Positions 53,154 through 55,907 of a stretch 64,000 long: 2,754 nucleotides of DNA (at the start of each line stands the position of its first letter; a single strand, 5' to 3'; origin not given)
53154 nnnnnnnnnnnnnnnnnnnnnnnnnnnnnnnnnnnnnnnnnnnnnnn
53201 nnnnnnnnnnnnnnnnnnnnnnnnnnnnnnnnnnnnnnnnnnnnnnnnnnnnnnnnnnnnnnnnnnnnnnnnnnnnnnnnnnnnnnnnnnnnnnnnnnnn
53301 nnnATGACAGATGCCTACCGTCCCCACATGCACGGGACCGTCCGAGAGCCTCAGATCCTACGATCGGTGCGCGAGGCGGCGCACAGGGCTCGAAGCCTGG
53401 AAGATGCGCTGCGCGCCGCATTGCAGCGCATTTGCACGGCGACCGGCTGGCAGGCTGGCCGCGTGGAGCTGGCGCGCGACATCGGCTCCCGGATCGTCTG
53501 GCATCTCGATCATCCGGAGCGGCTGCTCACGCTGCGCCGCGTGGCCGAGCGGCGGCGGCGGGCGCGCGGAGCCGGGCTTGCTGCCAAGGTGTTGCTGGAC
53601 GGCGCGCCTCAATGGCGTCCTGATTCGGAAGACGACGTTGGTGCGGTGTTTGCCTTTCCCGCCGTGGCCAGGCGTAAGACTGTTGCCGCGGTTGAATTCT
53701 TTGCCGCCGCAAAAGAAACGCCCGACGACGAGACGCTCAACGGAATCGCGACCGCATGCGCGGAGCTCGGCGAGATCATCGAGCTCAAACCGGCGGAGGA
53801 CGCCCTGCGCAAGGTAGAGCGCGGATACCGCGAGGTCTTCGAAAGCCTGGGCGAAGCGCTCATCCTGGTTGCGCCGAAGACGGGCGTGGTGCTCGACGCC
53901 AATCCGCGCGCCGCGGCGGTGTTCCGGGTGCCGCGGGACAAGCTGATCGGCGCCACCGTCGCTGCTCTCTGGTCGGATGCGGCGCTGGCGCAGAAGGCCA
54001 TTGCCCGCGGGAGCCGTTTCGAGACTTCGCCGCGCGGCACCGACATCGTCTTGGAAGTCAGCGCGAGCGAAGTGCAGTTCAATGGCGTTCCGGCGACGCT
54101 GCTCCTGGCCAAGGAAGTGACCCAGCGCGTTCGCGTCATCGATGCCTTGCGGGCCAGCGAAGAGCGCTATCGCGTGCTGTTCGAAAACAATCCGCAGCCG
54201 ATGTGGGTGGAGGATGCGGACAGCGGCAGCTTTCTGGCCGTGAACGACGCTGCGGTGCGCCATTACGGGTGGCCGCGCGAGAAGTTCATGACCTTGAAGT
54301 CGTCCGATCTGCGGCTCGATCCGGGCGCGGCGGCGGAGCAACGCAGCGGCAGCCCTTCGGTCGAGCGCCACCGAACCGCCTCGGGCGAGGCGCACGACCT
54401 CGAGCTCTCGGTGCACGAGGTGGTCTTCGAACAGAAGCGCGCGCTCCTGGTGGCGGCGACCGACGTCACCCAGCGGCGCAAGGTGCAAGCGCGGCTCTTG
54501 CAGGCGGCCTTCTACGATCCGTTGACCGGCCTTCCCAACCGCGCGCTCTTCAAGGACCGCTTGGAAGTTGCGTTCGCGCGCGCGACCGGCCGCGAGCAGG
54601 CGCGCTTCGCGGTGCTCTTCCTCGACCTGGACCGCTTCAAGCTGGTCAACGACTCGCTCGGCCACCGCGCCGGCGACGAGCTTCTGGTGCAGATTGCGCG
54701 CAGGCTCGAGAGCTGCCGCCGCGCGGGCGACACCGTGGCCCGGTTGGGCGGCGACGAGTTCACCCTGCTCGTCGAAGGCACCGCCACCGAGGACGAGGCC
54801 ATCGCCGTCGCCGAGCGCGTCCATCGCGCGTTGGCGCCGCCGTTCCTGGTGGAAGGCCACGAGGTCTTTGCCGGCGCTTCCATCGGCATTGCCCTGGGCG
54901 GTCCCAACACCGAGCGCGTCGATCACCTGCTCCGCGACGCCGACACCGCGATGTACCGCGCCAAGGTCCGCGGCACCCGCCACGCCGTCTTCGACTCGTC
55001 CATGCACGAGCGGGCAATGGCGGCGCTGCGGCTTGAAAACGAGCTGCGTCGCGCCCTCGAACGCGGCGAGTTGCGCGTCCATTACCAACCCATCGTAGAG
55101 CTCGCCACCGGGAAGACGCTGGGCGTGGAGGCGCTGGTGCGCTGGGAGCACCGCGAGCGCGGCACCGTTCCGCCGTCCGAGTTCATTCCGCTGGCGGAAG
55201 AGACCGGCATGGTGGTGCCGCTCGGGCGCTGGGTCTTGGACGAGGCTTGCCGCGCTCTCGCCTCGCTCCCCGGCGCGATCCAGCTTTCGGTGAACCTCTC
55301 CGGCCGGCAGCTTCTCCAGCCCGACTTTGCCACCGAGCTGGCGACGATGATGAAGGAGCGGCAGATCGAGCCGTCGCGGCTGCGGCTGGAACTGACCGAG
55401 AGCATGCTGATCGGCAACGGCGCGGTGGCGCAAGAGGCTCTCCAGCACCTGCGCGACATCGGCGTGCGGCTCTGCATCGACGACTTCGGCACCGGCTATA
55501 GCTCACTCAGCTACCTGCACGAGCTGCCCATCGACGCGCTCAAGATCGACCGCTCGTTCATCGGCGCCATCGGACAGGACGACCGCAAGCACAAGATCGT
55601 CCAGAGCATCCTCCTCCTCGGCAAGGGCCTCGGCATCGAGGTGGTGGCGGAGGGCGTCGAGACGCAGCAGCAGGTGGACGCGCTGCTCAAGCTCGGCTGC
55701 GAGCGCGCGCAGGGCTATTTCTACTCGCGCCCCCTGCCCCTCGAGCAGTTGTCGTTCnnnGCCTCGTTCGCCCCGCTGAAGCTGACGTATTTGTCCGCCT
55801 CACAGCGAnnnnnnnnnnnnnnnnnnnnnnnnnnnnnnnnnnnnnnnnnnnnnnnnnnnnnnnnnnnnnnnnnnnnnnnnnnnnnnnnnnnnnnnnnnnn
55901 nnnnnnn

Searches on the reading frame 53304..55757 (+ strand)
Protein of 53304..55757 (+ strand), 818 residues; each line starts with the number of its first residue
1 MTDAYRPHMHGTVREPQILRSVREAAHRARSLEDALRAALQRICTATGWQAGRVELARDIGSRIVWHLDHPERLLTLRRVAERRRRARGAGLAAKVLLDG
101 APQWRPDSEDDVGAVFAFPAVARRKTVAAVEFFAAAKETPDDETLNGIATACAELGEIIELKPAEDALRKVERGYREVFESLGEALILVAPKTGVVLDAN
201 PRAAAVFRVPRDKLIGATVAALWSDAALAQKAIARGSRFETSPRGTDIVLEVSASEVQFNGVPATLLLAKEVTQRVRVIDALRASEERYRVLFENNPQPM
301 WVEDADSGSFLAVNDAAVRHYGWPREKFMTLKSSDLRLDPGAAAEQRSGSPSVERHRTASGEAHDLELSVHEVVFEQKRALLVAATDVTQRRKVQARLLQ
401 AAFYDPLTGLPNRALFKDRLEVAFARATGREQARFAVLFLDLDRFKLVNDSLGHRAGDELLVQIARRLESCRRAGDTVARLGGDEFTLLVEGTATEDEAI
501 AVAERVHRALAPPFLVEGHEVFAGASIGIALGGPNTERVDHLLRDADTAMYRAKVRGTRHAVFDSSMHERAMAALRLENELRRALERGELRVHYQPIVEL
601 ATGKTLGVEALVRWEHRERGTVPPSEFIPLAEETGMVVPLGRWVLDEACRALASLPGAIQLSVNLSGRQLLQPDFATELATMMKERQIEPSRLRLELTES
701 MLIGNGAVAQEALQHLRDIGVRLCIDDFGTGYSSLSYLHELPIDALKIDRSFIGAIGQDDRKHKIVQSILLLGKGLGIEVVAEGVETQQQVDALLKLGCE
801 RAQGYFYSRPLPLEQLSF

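Call 53: search_protein_families(library=pfam, proteins=[window:53304-55757:+], max_evalue=0.001)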
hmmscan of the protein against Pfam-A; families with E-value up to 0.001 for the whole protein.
window:53304-55757:+ (818 aa): 5 families
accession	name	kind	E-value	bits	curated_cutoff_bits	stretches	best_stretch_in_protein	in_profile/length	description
PF00563.25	EAL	-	2.5e-82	276.3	31.3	1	579-810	2-236/236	EAL domain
PF00990.26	GGDEF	-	2.6e-48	164.3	23.8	1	402-558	1-159/161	Diguanylate cyclase, GGDEF domain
PF13188.13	PAS_8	-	4e-13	49.2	21.8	1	287-332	1-44/65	PAS domain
PF00989.32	PAS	-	2.3e-09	37.7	22.6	0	287-338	1-51/113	PAS fold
PF08448.16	PAS_4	-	1.2e-05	25.9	23.1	0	180-228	2-48/110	PAS fold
